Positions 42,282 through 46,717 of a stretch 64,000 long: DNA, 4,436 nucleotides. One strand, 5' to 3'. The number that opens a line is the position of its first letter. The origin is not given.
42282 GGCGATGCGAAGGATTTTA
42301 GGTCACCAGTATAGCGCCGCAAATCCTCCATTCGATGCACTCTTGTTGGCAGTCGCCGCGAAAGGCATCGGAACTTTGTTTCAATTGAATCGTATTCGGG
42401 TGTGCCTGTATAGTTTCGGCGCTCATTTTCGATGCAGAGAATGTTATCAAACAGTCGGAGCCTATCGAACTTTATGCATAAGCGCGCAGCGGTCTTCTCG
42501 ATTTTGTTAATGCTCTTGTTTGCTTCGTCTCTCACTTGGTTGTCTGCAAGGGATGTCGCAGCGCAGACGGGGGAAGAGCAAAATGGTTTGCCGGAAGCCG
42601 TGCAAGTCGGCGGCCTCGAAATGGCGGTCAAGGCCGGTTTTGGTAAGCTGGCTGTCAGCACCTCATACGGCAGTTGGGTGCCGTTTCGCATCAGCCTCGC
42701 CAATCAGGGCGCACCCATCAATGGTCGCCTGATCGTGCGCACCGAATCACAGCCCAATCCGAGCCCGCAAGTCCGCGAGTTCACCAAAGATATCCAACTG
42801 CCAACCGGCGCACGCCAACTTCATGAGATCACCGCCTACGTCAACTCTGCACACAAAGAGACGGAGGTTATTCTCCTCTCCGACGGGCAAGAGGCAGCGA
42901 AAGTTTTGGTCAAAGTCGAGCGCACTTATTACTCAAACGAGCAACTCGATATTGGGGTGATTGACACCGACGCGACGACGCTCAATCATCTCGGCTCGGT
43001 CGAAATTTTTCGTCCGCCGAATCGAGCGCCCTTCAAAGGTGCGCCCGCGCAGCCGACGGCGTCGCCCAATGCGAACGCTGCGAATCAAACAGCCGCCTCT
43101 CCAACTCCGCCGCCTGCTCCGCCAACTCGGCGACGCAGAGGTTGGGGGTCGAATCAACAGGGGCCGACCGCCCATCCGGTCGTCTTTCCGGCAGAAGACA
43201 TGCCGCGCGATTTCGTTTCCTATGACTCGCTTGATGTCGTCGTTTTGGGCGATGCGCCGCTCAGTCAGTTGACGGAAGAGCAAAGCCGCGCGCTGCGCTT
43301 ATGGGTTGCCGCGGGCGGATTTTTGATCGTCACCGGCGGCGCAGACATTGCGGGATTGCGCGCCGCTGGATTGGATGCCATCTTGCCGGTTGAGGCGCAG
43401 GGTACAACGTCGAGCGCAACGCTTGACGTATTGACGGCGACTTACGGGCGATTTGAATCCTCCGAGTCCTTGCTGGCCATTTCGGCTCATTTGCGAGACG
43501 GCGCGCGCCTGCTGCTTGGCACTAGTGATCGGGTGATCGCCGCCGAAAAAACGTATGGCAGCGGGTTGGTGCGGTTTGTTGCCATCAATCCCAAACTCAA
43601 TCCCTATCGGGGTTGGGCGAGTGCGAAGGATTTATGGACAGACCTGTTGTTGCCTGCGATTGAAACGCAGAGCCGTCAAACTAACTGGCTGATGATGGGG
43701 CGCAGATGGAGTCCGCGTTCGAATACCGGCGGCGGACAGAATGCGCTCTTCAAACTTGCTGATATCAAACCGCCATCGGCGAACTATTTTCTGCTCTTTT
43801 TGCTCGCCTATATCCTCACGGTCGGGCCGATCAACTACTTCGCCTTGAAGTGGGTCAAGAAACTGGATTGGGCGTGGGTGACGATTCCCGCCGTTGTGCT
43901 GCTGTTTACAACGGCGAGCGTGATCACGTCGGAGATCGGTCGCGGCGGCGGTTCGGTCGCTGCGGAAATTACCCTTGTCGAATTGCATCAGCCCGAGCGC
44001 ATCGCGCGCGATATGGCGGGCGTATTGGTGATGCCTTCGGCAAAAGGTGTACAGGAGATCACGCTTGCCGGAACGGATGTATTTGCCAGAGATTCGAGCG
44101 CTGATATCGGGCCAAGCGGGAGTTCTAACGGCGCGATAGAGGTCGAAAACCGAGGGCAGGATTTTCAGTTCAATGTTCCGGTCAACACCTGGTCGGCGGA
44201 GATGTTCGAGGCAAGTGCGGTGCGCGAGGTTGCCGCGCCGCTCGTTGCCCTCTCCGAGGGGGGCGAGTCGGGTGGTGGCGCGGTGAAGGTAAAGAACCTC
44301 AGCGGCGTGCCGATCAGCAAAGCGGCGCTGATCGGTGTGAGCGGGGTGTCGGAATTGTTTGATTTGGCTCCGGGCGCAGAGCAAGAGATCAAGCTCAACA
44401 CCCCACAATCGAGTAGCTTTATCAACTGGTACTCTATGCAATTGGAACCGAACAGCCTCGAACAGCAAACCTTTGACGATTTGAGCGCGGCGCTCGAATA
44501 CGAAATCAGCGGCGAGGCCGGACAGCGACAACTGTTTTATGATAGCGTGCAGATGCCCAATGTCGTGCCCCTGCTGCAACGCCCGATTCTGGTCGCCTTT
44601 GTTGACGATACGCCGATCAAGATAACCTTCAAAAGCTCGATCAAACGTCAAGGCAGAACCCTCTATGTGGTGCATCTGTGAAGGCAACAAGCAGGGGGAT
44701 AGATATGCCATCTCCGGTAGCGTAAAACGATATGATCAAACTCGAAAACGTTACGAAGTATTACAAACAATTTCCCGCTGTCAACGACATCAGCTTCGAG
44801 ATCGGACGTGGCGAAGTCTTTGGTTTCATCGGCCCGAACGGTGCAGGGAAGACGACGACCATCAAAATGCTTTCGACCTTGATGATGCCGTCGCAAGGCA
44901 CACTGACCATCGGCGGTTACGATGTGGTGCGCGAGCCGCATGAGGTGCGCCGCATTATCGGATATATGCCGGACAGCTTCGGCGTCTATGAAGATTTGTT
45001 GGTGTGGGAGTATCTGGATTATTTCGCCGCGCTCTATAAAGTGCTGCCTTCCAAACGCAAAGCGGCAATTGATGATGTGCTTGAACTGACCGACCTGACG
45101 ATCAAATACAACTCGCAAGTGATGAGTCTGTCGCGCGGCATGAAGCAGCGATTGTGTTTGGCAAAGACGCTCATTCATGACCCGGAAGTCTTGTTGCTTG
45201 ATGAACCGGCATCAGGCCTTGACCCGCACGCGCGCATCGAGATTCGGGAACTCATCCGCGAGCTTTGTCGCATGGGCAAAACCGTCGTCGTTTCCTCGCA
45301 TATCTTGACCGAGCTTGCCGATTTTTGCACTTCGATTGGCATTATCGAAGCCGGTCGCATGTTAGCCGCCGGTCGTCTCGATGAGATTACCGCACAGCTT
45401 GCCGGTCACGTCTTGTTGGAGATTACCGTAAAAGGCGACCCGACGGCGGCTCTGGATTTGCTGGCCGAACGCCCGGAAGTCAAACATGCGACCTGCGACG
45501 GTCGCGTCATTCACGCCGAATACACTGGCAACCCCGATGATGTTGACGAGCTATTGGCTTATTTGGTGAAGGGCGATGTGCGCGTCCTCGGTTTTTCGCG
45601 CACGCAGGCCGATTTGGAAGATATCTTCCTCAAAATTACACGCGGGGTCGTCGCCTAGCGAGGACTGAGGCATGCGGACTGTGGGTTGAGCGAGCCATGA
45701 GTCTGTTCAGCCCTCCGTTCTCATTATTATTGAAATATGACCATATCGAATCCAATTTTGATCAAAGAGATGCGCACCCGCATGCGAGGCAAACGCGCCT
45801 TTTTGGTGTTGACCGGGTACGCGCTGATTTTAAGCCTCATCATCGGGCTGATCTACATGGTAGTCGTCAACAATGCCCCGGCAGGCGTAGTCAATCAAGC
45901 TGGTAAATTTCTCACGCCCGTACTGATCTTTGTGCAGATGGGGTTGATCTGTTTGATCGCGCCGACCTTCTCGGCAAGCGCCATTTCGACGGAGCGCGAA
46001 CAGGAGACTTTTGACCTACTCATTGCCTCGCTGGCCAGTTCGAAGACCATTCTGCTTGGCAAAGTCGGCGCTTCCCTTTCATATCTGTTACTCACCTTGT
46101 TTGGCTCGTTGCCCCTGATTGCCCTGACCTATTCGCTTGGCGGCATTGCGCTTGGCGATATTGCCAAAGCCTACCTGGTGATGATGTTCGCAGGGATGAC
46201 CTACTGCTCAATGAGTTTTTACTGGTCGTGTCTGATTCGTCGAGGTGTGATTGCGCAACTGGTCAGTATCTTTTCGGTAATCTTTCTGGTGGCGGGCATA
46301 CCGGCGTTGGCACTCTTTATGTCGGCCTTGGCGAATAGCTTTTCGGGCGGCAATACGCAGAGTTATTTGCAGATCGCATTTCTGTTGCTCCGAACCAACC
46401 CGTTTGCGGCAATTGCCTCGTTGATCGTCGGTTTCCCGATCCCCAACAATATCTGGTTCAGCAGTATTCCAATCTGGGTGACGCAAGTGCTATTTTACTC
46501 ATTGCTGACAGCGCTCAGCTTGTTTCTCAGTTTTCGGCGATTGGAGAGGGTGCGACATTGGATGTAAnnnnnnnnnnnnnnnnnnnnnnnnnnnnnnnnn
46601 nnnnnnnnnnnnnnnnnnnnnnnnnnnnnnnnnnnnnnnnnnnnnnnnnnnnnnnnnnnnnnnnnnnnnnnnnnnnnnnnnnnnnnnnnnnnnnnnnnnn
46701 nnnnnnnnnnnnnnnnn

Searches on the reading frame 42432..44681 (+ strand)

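Call 34: search_protein_families(library=pfam, proteins=[window:42432-44681:+], max_evalue=0.00001)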
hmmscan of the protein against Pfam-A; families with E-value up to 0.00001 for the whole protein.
window:42432-44681:+ (749 aa): 1 family
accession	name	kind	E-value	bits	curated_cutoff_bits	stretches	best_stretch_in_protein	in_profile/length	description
PF24157.1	DUF7408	-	4.6e-07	30.4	27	1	265-388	36-157/174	Domain of unknown function (DUF7408)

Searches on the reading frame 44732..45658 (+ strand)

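Call 34: search_protein_families(library=pfam, proteins=[window:44732-45658:+], max_evalue=0.00001)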
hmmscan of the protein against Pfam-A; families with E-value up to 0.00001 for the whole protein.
window:44732-45658:+ (308 aa): 2 families
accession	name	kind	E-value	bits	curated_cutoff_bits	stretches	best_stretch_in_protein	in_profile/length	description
PF00005.33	ABC_tran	-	9.6e-29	101.2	25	1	17-160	1-136/137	ABC transporter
PF13304.12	AAA_21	-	1.4e-15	58.6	27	1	132-193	237-301/304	AAA domain, putative AbiEii toxin, Type IV TA system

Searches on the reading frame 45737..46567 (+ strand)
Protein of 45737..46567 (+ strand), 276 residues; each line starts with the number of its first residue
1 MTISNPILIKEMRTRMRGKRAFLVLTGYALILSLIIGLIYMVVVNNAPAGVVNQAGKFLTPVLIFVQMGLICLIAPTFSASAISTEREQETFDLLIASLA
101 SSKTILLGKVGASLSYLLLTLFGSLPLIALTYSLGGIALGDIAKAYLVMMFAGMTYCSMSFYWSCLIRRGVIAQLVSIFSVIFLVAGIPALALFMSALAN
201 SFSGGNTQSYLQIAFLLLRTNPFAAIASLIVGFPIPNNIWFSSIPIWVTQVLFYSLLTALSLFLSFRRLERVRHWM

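Call 34: search_protein_families(library=pfam, proteins=[window:45737-46567:+], max_evalue=0.00001)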
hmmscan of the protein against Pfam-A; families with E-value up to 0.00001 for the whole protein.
window:45737-46567:+ (276 aa): 1 family
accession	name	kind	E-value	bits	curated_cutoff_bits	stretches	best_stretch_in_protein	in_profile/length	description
PF12679.13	ABC2_membrane_2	-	1.4e-09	38.1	27.2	1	7-271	3-280/283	ABC-2 family transporter protein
